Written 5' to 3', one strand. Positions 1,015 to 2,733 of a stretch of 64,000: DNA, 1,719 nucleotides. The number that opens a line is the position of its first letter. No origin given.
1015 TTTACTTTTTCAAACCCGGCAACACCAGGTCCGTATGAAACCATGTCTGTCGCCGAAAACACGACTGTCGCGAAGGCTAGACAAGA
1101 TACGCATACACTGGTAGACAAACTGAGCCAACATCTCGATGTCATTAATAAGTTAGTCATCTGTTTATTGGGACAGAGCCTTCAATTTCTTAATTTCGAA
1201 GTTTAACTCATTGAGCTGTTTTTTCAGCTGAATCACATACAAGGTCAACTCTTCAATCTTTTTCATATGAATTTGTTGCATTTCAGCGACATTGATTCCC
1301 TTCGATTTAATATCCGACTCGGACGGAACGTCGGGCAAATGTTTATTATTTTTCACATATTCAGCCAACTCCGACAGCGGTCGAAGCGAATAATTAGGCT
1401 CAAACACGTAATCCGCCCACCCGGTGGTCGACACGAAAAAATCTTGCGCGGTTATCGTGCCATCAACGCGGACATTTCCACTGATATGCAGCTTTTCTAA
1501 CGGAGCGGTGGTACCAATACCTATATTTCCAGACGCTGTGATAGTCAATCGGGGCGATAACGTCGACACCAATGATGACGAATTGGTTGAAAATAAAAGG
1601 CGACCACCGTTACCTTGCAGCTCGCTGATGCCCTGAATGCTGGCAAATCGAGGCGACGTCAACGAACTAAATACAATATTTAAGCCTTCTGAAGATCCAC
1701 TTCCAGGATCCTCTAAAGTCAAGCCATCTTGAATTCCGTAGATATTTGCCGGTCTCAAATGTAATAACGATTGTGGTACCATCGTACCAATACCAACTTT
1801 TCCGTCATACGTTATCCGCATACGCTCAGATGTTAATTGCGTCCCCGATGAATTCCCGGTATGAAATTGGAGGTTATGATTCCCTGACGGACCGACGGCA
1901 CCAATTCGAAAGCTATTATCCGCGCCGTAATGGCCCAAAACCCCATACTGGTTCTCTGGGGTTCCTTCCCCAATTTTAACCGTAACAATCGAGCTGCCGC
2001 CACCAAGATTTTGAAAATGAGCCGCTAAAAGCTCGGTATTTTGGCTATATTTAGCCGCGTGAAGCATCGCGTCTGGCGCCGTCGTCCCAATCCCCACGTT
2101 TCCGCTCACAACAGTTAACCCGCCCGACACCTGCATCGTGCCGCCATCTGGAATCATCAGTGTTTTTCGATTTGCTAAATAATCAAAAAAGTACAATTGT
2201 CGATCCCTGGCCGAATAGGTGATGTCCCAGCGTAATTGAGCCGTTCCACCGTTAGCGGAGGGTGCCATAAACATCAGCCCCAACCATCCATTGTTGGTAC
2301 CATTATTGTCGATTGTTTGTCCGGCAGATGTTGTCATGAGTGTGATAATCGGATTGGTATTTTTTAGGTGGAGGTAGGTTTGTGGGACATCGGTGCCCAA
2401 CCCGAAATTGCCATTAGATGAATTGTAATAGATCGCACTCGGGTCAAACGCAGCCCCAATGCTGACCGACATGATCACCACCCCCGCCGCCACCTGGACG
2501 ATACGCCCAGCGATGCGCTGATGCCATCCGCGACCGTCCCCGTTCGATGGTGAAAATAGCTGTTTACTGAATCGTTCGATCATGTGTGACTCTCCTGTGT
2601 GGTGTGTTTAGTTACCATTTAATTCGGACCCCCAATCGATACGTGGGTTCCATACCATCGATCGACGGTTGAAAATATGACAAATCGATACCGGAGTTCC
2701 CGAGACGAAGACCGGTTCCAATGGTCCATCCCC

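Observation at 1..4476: Four-gene cell-surface operon: T9SS-CTD protein, PorP/SprF-like barrel, Gly-rich tail-fiber-like protein and a YD-repeat-like secreted protein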

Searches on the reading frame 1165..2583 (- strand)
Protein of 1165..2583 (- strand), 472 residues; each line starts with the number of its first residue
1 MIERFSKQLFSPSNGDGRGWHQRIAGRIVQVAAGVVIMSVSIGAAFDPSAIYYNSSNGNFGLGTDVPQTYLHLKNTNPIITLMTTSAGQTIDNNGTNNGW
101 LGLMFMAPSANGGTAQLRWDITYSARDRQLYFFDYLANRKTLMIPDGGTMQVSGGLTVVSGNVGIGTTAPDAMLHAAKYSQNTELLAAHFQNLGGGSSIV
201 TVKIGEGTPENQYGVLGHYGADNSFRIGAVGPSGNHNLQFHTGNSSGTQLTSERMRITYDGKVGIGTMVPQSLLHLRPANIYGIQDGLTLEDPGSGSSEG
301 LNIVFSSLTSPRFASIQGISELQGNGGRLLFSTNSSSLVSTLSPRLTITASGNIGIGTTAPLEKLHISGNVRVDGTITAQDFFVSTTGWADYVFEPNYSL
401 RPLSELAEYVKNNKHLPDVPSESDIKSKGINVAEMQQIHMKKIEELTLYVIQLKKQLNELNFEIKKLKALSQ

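Call 5: search_protein_families(library=pfam, proteins=[window:1165-2583:-], max_evalue=1)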
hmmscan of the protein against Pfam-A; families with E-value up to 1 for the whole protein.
window:1165-2583:- (472 aa): 0 families

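Call 6: search_protein_families(library=ncbifam, proteins=[window:1165-2583:-], max_evalue=1)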
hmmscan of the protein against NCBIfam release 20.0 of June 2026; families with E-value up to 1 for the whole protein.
window:1165-2583:- (472 aa): 0 families
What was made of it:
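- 1168..1419 (-): G3 C-terminal module (residues 389-472): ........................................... followed by a long helix (predicted coiled coil). Pfam and NCBIfam give no hit (calls 5, 6).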

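Call 7: find_encoding_contigs(protein=window:1165-2583:-, flank=10000, max_places=6)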
Protein window:1165-2583:- (472 aa): 2 contigs read that carry it; 2 places shown.
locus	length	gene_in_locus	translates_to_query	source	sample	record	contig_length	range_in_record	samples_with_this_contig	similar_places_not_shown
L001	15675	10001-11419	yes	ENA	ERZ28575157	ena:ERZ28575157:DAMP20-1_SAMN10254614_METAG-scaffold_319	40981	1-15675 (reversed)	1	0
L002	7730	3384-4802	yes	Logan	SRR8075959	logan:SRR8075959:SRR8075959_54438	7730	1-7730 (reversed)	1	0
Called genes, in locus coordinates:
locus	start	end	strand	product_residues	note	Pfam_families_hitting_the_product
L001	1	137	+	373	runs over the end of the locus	PF00072:Response_reg, PF00154:RecA_N (weak), PF05625:PAXNEB (faint), PF06745:ATPase, PF23442:DUF7125 (faint), PF24336:DUF7504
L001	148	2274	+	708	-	PF00580:UvrD-helicase, PF13361:UvrD_C, PF21196:PcrA_UvrD_tudor (weak)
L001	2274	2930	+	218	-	PF13353:Fer4_12, PF04055:Radical_SAM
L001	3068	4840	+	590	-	PF00664:ABC_membrane, PF00005:ABC_tran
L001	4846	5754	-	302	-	PF00126:HTH_1, PF03466:LysR_substrate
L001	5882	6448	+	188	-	PF00578:AhpC-TSA, PF08534:Redoxin, PF10417:1-cysPrx_C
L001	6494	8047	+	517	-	PF13192:Thioredoxin_3 (weak), PF00890:FAD_binding_2 (faint), PF01134:GIDA (faint), PF01266:DAO (faint), PF07992:Pyr_redox_2, PF12831:FAD_oxidored (weak), PF13738:Pyr_redox_3, PF00070:Pyr_redox, +1 more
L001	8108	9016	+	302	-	PF13860:FlgD_ig (weak)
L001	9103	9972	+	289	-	-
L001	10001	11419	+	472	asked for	-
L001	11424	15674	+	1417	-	?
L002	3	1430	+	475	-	?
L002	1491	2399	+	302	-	PF13860:FlgD_ig (weak)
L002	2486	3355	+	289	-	-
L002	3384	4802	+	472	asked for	-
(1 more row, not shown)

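Call 9: find_homologous_proteins(query=window:1165-2583:-)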
Query window:1165-2583:- (472 aa): 4378 proteins with E <= 0.001 among 8000 candidates; the best 120 are listed.
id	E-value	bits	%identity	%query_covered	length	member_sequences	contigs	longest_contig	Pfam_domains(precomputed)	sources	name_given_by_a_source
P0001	0.0e+0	1050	100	100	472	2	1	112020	-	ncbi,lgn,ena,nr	ncbi:hypothetical protein EB093_00010 [bacterium]|nr:hypothetical protein [bacterium]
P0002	5.0e-116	406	55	74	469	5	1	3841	-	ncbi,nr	ncbi:hypothetical protein EBZ35_05770, partial [bacterium]|nr:hypothetical protein [bacterium]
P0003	1.6e-79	286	48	64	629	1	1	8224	-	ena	-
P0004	7.8e-66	241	34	91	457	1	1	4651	-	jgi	-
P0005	1.5e-57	214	33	91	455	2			-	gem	-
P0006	1.0e-50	191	31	65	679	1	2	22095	-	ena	-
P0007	6.6e-47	179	29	64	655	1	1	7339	-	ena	-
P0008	8.6e-44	168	33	66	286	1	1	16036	-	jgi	-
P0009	8.6e-44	168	29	87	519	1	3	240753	-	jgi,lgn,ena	-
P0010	1.8e-43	167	45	29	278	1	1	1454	-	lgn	-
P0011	2.4e-43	167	43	25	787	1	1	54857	-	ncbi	-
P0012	3.8e-43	166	39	50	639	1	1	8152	-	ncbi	-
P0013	4.7e-43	166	29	88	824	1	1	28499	-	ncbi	-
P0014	5.9e-43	166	28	86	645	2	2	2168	-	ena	-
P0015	1.4e-42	164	35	66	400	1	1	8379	-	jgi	-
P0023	5.8e-40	156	39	27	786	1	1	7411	PF13884.12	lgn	-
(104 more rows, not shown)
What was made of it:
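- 1165..2583 (-): G3: 472-aa fibre protein with a signal peptide, four beta-helix modules each ending in a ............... capping-loop motif, and a conserved C-terminal helical module. More than 4378 homologues were found (call 9).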

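Call 10: search_protein_families(library=pfam, proteins=[L001:11424-15674:+], max_evalue=0.1)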
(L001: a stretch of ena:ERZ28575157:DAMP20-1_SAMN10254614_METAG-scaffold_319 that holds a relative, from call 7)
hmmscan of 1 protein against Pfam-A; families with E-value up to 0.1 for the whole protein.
L001:11424-15674:+ (1417 aa): 3 families
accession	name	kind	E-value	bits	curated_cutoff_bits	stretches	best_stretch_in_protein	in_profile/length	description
PF05593.20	RHS_repeat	-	1.7e-16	60.6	22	2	758-782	8-32/38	RHS Repeat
PF20148.4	DUF6531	-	1.4e-06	29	24.1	1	64-147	5-70/74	Domain of unknown function (DUF6531)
PF03527.20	RHS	-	0.00011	22.5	27.9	1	1374-1406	2-34/38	RHS protein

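Call 17: find_encoding_contigs(protein=P0003, flank=10000, max_places=3)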
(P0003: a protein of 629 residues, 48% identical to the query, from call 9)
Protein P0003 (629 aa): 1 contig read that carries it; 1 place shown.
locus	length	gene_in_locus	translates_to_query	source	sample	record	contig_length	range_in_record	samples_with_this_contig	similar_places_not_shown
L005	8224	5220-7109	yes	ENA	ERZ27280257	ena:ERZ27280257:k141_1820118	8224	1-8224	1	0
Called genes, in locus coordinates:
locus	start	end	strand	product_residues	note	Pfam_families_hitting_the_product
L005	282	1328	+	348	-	-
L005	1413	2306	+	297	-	PF12784:PDDEXK_2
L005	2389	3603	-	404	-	PF13657:Couple_hipA, PF07804:HipA_C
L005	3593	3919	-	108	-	PF01381:HTH_3 (weak)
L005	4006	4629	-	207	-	PF13443:HTH_26 (weak), PF01381:HTH_3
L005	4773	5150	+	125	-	-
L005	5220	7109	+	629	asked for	-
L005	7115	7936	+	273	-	-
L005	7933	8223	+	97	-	?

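Call 18: find_encoding_contigs(protein=P0002, flank=10000, max_places=3)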
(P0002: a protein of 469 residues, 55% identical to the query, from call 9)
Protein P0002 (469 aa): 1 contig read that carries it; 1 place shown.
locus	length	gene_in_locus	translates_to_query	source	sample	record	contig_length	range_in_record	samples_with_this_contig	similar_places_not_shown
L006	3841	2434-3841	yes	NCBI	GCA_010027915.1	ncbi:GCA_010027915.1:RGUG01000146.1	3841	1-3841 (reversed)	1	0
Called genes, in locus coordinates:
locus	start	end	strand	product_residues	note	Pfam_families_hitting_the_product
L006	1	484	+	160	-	PF10997:Amj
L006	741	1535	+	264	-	PF18962:Por_Secre_tail (faint), PF13860:FlgD_ig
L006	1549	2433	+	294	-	-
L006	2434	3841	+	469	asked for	?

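Call 26: search_solved_structures(query=A2, max_evalue=1, show_alignments=2)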
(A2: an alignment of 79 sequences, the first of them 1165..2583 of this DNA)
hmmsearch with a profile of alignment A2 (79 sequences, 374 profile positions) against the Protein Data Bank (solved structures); distinct sequences matched with E-value up to 1: 7.
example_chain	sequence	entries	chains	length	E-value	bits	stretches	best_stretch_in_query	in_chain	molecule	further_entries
8ond_A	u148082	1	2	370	7.2e-32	114.3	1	82-280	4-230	bd2133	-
8oml_A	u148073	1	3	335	1.2e-21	80.7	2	149-278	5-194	Cell wall surface anchor family protein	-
8ojn_C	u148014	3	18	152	5.6e-15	58.7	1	156-276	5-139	Cell wall surface anchor family protein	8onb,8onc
8ol4_A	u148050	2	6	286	1e-09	41.4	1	141-207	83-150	Cell wall surface anchor family protein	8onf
8on4_A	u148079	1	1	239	7.2e-09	38.6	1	210-278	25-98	Cell wall surface anchor family protein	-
7dc3_A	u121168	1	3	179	0.05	16.1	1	256-279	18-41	Isoform 2 of Myelin regulatory factor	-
5yhu_A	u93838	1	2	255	0.093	15.2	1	245-277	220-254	Myelin regulatory factor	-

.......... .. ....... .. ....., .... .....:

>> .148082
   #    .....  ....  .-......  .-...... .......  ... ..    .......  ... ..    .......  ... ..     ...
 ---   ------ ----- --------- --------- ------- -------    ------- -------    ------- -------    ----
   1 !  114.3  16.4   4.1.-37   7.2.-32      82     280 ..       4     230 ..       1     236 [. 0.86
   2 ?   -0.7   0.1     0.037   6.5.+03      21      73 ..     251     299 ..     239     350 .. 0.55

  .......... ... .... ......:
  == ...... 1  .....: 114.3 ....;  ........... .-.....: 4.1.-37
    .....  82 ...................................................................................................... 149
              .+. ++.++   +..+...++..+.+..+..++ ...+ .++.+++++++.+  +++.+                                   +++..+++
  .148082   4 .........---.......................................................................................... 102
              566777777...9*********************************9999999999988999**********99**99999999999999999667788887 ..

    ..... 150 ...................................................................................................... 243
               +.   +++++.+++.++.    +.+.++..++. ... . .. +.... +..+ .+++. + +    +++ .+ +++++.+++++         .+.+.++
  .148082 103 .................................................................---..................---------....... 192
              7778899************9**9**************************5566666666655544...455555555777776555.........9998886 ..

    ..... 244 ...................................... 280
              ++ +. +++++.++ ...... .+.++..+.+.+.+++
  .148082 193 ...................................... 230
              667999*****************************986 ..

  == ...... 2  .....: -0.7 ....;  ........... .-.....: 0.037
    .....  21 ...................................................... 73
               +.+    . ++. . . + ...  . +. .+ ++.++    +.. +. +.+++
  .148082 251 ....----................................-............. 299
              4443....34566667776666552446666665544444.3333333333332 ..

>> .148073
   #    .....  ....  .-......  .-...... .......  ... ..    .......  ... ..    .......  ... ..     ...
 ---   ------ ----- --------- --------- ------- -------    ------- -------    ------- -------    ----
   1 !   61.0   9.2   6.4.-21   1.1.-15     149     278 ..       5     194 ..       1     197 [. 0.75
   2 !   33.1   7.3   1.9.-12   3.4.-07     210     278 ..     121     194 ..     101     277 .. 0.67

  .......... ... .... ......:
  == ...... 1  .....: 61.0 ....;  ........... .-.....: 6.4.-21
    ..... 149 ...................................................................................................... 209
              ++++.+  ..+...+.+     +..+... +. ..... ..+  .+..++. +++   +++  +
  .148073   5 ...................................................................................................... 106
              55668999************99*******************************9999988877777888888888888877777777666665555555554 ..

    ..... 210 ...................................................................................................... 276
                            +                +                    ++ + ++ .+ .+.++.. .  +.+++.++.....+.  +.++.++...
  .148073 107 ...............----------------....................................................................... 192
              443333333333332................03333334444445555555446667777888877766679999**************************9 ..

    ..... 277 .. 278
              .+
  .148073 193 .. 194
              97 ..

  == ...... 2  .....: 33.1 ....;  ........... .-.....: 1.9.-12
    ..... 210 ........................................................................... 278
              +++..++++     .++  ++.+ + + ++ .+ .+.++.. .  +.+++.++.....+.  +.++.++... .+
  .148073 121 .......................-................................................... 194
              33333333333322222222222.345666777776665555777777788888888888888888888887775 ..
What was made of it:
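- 1165..2583 (-): Profile A2 hits Bdellovibrio MAT fibres: 8OND at E 7e-32 and 8OML at E 1e-21 (call 26).
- On Phage-tail-fibre / MAT-type beta-helical trimeric fibre: 8OND at E 7e-32, 8OML at E 1e-21 and 8OJN at E 6e-15 (call 26).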

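Call 40: predict_structure(alignment_id=A2)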
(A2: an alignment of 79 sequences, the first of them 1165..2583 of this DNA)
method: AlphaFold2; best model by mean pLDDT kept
length: 472 residues; sequences in the alignment: 79
mean_pLDDT: 71.7   pTM: 0.43
mean pLDDT of the five models: 71.7, 69.7, 69.4, 69.0, 67.5
residues with pLDDT >= 90: 79; 70-90: 167; 50-70: 191; < 50: 35
segments of 3 or more residues with pLDDT < 50: 43-45, 145-151, 194-198, 208-220
pLDDT, mean of each block of 10 residues (from residue 1): 58 54 70 67 53 84 83 72 56 59 61 63 67 71 53 68 81 74 58 51 51 42 60 70 67 86 90 80 57 57 58 57 66 71 85 89 85 75 76 84 95 95 91 89 93 96 96 90
secondary structure, 60 per line:
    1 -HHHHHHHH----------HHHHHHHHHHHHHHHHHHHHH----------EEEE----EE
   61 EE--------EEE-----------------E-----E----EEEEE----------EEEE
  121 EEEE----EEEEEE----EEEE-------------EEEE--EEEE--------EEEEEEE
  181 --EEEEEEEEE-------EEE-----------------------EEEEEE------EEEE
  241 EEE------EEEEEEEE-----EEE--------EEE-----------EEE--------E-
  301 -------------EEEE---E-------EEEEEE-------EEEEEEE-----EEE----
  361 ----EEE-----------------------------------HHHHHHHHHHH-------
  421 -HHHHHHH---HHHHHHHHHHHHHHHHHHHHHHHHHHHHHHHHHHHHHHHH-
elements in order: H2-9 H20-40 E51-54 E59-62 E71-73 E102-106 E117-124 E129-134 E139-142 E156-159 E162-165 E174-180 E183-191 E199-201 E225-230 E237-243 E250-257 E263-265 E274-276 E288-290 E314-317 E329-334 E342-348 E354-356 E365-367 H403-413 H422-428 H432-471
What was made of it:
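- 1168..1419 (-): Model pLDDT is 89-96 over residues 401-472, with helices at 403-413, 422-428 and 432-471 (call 40).
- On Phage-tail-fibre / MAT-type beta-helical trimeric fibre: Only a monomer model was available (pLDDT 71.7, call 40).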

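Call 43: fold_search(model_id=the predicted structure, library=pdb)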
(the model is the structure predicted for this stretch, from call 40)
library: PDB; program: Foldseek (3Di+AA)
matches with E <= 10: 466; with E <= 0.001: 6
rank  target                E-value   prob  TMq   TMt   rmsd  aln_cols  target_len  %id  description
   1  8ond_B                1.3e-06  1.00  0.16  0.21  21.5       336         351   19  Structure of the C-terminal domains of the Bdellovibrio bacteriovorus Bd2133 fibre (released 2023-10-25)
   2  8ond_A                3.2e-06  1.00  0.16  0.20  19.0       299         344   17  Structure of the C-terminal domains of the Bdellovibrio bacteriovorus Bd2133 fibre (released 2023-10-25)
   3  8oml_A                3.2e-05  1.00  0.16  0.22  13.3       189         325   23  Crystal structure of Bdellovibrio bacteriovorus Bd1334 C-terminal domains (released 2023-10-25)
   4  8onc_A                5.4e-05  1.00  0.17  0.42   9.5       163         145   23  Structure of the C-terminal beta helix domain of the Bdellovibrio bacteriovorus Bd3182 fibre (released 2023-10-25)
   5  8onc_B                8.6e-05  1.00  0.17  0.40   9.5       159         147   23  Structure of the C-terminal beta helix domain of the Bdellovibrio bacteriovorus Bd3182 fibre (released 2023-10-25)
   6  8oml_C                6.5e-04  1.00  0.16  0.22  12.0       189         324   21  Crystal structure of Bdellovibrio bacteriovorus Bd1334 C-terminal domains (released 2023-10-25)
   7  8ojn_A                1.5e-03  0.99  0.13  0.35  11.9       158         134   23  Structure of the C-terminal beta helix domain of the Bdellovibrio bacteriovorus Bd3182 fibre (released 2023-10-25)
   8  8oml_B                2.5e-03  0.69  0.12  0.16  16.6       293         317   16  Crystal structure of Bdellovibrio bacteriovorus Bd1334 C-terminal domains (released 2023-10-25)
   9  8onb_B                3.9e-03  0.99  0.16  0.44   9.3       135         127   22  Structure of the C-terminal beta helix domain of the Bdellovibrio bacteriovorus Bd3182 fibre (released 2023-10-25)
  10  8onf_A                1.1e-02  1.00  0.09  0.17   2.1        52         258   38  Crystal structure of Bdellovibrio bacteriovorus Bd2439 fibre C-terminal domains with ethylene glycol (released 2023-10-25)
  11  8onb_F                1.1e-02  0.96  0.14  0.39   9.2       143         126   22  Structure of the C-terminal beta helix domain of the Bdellovibrio bacteriovorus Bd3182 fibre (released 2023-10-25)
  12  8onf_B                1.2e-02  1.00  0.10  0.18   5.4        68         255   29  Crystal structure of Bdellovibrio bacteriovorus Bd2439 fibre C-terminal domains with ethylene glycol (released 2023-10-25)
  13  8ol4_A                3.3e-02  1.00  0.10  0.18   5.4        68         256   29  Structure of the C-terminal domains of the Bdellovibrio bacteriovorus Bd2439 fibre in complex with GlcNAc (released 2023-10-25)
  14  7zn2_f                3.5e-02  0.14  0.11  0.09  24.8       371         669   12  Tail tip of siphophage T5 : full complex after interaction with its bacterial receptor FhuA (released 2023-02-08)
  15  8pv4_CT               6.6e-02  0.08  0.11  0.12  32.8       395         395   11  Chaetomium thermophilum pre-60S State 2 - pre-5S rotation with Rix1 complex - composite structure (released 2023-11-15)
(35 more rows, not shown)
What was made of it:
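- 1165..2583 (-): Foldseek against the PDB gives the same hits plus the T5 tail fibre (call 43).
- Closest known: Bdellovibrio bacteriovorus MAT. Same: The beta-helix modules and capping-loop motif are homologous: profile E 7e-32 to 8OND, with Foldseek top hits to the same structures (calls 26, 43).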
